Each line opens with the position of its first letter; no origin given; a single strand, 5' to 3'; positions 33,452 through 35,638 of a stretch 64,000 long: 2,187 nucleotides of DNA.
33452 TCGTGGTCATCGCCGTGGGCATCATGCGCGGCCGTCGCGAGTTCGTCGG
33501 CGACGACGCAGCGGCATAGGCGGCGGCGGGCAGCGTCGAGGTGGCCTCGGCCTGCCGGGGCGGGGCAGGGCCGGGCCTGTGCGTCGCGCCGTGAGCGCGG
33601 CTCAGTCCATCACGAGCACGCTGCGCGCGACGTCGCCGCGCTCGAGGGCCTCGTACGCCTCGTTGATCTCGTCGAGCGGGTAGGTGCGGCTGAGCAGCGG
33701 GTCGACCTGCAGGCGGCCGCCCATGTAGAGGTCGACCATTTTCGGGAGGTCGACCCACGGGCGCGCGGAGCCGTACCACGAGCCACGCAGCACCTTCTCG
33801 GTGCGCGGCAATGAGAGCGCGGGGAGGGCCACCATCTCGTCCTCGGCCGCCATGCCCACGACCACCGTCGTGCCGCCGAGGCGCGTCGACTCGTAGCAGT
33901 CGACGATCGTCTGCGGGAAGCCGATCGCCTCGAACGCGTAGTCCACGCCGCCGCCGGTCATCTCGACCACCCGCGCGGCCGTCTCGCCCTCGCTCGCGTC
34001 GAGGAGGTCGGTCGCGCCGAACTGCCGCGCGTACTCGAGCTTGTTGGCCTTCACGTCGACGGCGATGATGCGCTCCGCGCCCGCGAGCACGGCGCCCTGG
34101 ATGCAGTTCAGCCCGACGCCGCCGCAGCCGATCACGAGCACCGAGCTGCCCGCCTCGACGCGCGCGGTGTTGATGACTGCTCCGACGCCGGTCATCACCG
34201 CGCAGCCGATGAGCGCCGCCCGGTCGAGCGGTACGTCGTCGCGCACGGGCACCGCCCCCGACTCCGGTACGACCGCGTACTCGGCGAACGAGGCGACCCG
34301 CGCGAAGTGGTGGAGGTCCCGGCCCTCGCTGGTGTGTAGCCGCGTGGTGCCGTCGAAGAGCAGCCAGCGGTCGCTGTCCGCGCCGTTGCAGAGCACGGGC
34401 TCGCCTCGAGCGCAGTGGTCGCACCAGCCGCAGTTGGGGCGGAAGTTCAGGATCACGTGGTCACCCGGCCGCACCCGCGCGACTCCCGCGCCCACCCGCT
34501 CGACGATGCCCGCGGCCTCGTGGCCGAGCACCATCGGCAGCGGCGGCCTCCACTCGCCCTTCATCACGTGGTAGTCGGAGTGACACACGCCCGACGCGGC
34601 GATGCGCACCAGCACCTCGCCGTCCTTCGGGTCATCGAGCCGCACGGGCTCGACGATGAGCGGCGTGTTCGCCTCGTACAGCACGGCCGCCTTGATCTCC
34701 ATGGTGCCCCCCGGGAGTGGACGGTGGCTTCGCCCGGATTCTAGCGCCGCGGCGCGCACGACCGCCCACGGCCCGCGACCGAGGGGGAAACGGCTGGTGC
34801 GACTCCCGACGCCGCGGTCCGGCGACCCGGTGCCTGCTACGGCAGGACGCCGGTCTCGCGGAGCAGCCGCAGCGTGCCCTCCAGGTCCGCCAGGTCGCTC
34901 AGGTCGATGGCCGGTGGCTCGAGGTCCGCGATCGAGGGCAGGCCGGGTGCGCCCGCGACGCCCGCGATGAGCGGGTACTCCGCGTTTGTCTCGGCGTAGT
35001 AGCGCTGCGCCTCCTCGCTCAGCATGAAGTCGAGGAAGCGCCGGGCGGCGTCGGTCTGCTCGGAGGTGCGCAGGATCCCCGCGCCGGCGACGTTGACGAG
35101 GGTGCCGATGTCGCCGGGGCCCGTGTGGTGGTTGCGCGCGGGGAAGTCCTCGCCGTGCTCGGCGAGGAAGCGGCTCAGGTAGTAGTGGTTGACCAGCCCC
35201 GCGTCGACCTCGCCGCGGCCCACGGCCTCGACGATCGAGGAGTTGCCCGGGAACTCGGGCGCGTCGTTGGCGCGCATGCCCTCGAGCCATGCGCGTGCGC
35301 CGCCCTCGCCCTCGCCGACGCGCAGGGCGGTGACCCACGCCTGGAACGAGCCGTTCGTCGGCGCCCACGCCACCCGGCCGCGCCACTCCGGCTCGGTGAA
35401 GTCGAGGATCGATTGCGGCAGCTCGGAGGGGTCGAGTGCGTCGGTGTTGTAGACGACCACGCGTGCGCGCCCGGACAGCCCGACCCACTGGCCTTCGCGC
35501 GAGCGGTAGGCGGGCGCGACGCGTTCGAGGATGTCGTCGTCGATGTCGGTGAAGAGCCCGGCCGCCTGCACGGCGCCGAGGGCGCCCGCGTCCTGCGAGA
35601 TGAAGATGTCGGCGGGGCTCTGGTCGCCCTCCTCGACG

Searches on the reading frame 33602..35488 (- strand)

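Call 74: search_protein_families(library=pfam, proteins=[window:33602-35488:-], max_evalue=0.00001)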
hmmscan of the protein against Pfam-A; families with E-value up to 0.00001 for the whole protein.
window:33602-35488:- (628 aa): 3 families
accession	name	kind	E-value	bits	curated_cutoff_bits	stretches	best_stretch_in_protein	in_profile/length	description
PF08240.17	ADH_N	-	1.7e-28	99.4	23.5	1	288-416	1-103/104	Alcohol dehydrogenase GroES-like domain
PF00107.32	ADH_zinc_N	-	5.6e-28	97.9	31.8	1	457-587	1-126/129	Zinc-binding dehydrogenase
PF13602.12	ADH_zinc_N_2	-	1.2e-07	33.2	27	1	491-619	2-127/134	Zinc-binding dehydrogenase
